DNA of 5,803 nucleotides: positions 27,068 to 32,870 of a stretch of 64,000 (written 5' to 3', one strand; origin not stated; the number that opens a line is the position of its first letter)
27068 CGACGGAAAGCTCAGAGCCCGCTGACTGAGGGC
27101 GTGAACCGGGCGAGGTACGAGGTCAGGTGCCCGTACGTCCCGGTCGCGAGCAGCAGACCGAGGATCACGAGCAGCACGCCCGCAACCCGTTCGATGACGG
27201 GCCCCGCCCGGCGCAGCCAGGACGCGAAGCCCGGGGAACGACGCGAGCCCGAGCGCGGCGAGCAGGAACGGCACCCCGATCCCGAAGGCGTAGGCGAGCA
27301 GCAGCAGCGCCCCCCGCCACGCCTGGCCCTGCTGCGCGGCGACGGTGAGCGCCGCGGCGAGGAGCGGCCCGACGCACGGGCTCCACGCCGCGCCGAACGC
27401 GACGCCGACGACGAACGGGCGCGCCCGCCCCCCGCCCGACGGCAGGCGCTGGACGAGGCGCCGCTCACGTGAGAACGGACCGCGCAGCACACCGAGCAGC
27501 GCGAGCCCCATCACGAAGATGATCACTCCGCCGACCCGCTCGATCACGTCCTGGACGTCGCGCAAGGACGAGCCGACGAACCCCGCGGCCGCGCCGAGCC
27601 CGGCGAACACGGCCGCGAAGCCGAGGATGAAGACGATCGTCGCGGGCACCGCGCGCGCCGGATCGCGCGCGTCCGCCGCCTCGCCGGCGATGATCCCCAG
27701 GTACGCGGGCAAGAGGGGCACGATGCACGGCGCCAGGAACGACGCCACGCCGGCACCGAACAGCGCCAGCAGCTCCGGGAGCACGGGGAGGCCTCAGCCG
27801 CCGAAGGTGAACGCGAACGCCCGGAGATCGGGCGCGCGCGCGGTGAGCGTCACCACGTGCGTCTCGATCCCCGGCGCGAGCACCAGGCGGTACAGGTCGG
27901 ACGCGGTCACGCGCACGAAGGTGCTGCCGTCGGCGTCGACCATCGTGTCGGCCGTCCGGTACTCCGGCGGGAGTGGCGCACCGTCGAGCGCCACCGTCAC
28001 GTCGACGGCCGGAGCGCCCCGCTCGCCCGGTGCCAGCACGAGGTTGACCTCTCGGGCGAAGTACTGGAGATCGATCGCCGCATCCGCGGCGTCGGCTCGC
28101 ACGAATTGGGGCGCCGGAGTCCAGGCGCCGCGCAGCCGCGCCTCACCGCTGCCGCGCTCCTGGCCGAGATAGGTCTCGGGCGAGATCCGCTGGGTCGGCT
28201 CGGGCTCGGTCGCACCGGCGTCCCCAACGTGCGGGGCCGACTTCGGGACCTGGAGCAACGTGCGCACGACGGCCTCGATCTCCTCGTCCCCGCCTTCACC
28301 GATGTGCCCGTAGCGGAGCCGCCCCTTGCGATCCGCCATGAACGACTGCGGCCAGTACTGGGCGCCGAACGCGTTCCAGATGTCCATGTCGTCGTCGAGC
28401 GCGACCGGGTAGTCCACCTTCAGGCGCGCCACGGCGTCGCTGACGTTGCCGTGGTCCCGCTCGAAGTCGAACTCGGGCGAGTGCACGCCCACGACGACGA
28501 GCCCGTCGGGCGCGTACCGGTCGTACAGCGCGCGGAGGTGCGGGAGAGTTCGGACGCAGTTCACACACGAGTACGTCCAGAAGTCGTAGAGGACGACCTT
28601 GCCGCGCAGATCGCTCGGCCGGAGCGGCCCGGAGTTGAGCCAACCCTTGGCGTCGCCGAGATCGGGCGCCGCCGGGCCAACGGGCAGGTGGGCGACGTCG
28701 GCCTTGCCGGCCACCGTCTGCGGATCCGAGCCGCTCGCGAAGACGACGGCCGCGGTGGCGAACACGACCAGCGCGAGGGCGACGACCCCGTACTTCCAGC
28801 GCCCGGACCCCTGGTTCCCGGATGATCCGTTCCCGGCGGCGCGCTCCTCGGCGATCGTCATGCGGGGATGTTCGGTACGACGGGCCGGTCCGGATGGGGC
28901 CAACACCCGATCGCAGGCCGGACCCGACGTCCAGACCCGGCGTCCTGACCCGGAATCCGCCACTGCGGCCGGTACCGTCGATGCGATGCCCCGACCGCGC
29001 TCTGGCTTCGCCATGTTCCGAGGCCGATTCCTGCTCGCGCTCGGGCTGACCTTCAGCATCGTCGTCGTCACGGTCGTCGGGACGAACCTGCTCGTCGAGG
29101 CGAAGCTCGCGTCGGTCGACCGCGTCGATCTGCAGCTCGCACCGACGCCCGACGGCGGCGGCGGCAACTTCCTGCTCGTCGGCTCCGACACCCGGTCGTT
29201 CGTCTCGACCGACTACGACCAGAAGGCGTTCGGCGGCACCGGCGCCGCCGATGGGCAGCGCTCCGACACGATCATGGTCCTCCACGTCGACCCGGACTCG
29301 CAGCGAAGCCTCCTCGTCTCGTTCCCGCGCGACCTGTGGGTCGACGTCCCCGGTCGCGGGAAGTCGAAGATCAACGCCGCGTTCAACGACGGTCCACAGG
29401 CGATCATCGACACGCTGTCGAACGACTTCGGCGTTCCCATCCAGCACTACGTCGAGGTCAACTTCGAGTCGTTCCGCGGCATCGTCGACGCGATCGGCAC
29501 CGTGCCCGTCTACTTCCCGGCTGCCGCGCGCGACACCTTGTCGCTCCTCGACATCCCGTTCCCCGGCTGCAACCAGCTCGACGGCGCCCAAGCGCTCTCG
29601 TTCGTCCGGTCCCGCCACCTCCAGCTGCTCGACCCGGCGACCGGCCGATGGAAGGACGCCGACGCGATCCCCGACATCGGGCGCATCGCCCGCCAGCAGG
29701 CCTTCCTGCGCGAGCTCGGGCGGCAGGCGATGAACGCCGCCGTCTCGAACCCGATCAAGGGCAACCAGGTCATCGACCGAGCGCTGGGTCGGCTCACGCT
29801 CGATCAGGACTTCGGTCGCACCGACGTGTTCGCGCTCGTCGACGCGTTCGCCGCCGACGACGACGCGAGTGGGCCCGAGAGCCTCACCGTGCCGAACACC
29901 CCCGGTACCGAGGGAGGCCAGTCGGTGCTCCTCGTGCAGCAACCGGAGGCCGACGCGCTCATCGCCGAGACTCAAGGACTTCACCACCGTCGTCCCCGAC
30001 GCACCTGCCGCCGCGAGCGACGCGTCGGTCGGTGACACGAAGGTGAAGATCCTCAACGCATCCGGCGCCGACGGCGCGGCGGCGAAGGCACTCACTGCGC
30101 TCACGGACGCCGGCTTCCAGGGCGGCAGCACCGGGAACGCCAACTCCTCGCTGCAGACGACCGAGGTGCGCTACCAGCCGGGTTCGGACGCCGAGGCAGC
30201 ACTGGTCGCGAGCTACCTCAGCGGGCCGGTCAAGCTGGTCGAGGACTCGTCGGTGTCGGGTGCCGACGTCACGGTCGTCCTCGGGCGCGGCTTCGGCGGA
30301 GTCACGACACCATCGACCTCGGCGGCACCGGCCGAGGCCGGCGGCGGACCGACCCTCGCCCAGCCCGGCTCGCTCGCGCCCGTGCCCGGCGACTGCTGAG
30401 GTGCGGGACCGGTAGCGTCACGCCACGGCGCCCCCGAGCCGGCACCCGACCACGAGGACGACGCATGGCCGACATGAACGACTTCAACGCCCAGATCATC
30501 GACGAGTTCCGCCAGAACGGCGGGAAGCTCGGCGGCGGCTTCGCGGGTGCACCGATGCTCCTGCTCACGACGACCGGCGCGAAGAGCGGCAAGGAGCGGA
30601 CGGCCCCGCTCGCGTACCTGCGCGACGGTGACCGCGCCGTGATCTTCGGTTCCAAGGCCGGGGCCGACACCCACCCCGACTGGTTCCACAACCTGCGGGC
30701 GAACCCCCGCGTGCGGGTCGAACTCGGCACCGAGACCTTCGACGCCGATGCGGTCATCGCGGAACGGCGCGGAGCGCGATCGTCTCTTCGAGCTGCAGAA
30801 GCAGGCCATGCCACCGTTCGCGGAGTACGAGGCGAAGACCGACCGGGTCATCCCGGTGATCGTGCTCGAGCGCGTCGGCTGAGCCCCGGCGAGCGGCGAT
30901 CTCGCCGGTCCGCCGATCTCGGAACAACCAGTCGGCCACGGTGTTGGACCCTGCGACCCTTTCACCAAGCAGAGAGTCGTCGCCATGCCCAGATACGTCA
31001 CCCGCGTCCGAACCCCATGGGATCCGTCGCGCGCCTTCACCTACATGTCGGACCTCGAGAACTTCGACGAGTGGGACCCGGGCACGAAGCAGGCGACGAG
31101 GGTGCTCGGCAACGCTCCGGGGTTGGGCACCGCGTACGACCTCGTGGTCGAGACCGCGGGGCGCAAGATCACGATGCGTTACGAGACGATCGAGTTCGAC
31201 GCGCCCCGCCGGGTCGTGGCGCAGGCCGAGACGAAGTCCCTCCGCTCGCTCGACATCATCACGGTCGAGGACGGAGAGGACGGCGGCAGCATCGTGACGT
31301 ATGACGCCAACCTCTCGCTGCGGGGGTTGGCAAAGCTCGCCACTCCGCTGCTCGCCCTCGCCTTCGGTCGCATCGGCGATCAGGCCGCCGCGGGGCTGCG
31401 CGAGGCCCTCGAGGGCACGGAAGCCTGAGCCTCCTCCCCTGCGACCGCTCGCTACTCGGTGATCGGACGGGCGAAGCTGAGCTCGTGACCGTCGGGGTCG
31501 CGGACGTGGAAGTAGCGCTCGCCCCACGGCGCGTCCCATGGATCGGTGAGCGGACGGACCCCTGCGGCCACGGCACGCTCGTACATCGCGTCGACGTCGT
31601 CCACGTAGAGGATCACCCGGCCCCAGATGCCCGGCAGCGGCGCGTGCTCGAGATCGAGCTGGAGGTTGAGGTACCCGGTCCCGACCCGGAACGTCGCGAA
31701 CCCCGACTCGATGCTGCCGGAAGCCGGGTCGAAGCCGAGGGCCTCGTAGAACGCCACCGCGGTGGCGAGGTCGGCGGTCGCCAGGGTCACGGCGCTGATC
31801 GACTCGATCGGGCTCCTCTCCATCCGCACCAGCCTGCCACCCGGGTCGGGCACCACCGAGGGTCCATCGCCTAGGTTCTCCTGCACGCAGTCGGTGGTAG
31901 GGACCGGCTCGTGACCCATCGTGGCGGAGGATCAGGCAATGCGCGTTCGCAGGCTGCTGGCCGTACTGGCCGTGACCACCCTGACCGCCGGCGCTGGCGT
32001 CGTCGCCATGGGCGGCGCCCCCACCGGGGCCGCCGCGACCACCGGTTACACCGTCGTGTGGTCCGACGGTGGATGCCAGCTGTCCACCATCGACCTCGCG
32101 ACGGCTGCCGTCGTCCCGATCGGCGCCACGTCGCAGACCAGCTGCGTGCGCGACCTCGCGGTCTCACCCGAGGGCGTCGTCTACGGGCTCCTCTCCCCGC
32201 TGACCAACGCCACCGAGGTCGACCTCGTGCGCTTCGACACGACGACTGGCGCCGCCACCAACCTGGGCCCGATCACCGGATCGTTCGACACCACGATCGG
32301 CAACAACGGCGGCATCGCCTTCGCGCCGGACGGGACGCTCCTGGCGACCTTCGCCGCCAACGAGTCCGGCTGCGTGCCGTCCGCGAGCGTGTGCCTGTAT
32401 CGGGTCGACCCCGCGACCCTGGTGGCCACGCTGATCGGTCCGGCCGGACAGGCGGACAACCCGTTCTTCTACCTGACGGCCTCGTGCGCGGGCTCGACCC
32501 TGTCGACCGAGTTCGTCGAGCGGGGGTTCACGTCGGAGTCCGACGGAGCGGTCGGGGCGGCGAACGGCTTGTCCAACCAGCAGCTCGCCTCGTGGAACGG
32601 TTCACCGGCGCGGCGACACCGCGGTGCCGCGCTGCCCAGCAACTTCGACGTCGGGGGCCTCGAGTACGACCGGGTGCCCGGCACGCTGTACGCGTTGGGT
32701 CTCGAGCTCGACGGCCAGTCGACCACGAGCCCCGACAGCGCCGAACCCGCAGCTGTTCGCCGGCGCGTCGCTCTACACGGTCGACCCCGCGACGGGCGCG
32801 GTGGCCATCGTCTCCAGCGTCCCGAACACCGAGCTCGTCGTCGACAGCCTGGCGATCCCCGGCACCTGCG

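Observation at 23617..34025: Five signal-peptide proteins of two unrelated folds share an identical extreme C-terminal tail: A-V-x-[LI]-x-P-[RT]-F-T-G-stop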

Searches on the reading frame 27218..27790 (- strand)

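Call 18: search_protein_families(library=pfam, proteins=[window:27218-27790:-], max_evalue=0.001)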
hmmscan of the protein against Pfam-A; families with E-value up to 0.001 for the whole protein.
window:27218-27790:- (191 aa): 2 families
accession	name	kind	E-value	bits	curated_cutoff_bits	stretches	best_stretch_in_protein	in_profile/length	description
PF02683.22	DsbD_TM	-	1.4e-23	83.8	27.1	1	7-181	5-184/219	Cytochrome C biogenesis protein transmembrane domain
PF13386.12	DsbD_2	-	3.5e-11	43.8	24.9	1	40-181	25-173/199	Cytochrome C biogenesis protein transmembrane region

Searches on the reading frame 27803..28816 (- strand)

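Call 18: search_protein_families(library=pfam, proteins=[window:27803-28816:-], max_evalue=0.001)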
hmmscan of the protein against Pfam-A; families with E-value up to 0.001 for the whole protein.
window:27803-28816:- (338 aa): 4 families
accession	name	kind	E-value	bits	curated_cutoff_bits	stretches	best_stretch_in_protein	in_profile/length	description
PF17991.7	Thioredoxin_10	-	2.5e-18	67.4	27.1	1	208-338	20-141/142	Thioredoxin like C-terminal domain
PF08534.16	Redoxin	-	2.5e-13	50.5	26.6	1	47-178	3-142/148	Redoxin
PF00578.27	AhpC-TSA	-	1.7e-11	44.6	26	1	61-169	14-123/124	AhpC/TSA family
PF13905.12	Thioredoxin_8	-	4.9e-08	33.6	27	1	72-166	1-93/94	Thioredoxin-like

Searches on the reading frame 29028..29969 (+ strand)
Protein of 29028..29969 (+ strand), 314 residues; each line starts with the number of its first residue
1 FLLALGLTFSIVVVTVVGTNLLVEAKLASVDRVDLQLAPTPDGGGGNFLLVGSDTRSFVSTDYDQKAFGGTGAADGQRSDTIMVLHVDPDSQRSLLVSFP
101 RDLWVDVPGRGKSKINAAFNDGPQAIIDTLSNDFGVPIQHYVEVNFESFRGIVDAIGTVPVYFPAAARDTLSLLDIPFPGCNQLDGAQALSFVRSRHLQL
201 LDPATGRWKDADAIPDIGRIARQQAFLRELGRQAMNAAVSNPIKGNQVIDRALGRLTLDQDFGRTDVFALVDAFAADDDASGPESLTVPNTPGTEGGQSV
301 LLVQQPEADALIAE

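Call 18: search_protein_families(library=pfam, proteins=[window:29028-29969:+], max_evalue=0.001)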
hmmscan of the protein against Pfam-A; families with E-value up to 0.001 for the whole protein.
window:29028-29969:+ (314 aa): 1 family
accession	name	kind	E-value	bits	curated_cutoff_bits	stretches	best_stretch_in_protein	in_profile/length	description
PF03816.19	LytR_cpsA_psr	-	9.4e-34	117.2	24.6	1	78-234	1-148/150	LytR_cpsA_psr family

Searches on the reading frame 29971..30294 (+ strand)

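Call 18: search_protein_families(library=pfam, proteins=[window:29971-30294:+], max_evalue=0.001)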
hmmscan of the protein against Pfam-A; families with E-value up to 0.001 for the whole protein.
window:29971-30294:+ (108 aa): 1 family
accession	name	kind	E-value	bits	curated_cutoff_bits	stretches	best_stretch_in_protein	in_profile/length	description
PF13399.11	LytR_C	-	4.5e-18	66.4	22.2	1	22-108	1-86/86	LytR cell envelope-related transcriptional attenuator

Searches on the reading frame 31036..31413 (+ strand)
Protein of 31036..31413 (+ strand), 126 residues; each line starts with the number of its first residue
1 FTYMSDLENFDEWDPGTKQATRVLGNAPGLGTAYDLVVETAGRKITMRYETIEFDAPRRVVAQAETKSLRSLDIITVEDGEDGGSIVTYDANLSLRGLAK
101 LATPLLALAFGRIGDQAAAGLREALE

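Call 18: search_protein_families(library=pfam, proteins=[window:31036-31413:+], max_evalue=0.001)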
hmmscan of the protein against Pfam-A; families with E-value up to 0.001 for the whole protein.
window:31036-31413:+ (126 aa): 1 family
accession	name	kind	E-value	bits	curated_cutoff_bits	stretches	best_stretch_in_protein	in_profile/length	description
PF10604.15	Polyketide_cyc2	-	3.6e-11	44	27.4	1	1-126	18-142/142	Polyketide cyclase / dehydrase and lipid transport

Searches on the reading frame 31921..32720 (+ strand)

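Call 5: search_protein_families(library=ncbifam, proteins=[window:31921-32720:+], max_evalue=0.1)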
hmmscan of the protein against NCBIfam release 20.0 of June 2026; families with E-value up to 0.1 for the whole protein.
window:31921-32720:+ (266 aa): 0 families

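Call 6: search_protein_families(library=pfam, proteins=[window:31921-32720:+], max_evalue=0.1)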
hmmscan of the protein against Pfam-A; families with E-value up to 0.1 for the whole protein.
window:31921-32720:+ (266 aa): 1 family
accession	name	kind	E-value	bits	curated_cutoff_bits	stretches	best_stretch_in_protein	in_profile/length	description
PF14339.12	DUF4394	-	0.0097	15.7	29.6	0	39-80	187-230/230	Domain of unknown function (DUF4394)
